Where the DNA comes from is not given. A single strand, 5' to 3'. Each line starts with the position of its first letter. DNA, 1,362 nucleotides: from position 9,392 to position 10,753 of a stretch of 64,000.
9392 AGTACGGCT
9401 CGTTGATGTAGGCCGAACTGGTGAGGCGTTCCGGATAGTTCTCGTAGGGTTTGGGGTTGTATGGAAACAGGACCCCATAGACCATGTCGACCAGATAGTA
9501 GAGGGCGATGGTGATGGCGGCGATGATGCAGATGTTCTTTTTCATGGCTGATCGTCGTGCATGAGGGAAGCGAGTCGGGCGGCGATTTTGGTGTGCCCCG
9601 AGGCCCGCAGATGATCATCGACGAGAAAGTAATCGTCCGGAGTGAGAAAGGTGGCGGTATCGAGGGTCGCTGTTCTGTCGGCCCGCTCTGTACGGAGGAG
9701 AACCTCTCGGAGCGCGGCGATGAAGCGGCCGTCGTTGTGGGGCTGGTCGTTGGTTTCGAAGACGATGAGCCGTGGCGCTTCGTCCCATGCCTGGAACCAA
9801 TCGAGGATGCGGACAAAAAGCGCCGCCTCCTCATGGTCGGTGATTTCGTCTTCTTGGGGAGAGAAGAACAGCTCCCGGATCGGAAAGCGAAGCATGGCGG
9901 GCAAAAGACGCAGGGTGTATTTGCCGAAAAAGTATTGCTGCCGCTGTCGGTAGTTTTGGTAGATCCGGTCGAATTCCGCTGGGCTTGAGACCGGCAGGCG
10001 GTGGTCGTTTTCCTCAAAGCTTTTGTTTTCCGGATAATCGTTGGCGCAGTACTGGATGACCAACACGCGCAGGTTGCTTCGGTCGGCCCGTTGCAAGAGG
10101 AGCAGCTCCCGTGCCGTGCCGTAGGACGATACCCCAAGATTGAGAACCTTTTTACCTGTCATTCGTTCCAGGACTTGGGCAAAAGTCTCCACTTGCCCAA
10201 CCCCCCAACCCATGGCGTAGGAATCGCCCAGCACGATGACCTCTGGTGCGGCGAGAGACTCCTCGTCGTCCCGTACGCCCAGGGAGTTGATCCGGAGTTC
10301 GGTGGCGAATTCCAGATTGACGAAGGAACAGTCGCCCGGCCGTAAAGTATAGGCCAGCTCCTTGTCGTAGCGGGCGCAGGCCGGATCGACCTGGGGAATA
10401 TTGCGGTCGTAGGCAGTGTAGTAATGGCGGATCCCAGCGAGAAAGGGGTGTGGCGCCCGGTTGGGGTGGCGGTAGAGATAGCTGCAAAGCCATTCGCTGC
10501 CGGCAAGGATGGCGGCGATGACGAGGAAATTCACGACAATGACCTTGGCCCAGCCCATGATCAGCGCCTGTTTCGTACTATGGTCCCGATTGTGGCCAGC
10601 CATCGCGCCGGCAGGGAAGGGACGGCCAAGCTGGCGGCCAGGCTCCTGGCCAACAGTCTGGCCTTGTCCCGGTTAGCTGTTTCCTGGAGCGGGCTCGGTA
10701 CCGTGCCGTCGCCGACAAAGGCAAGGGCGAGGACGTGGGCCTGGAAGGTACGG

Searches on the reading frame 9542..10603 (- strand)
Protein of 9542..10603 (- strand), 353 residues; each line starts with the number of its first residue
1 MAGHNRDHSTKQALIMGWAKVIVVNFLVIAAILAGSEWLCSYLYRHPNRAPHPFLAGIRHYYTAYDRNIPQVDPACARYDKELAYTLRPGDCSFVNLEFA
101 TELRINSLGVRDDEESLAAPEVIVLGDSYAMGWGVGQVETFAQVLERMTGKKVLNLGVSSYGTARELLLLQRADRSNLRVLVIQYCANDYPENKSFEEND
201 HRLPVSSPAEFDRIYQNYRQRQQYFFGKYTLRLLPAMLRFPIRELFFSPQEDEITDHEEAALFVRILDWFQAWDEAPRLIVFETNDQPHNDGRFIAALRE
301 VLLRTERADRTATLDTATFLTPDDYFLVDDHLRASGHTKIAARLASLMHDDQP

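Call 57: search_protein_families(library=pfam, proteins=[window:9542-10603:-], max_evalue=0.00001)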
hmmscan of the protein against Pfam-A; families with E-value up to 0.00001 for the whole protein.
window:9542-10603:- (353 aa): 1 family
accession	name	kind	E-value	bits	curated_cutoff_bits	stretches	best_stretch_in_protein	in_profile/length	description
PF13472.12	Lipase_GDSL_2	-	1.1e-08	36.2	32.9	1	124-337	1-176/178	GDSL-like Lipase/Acylhydrolase family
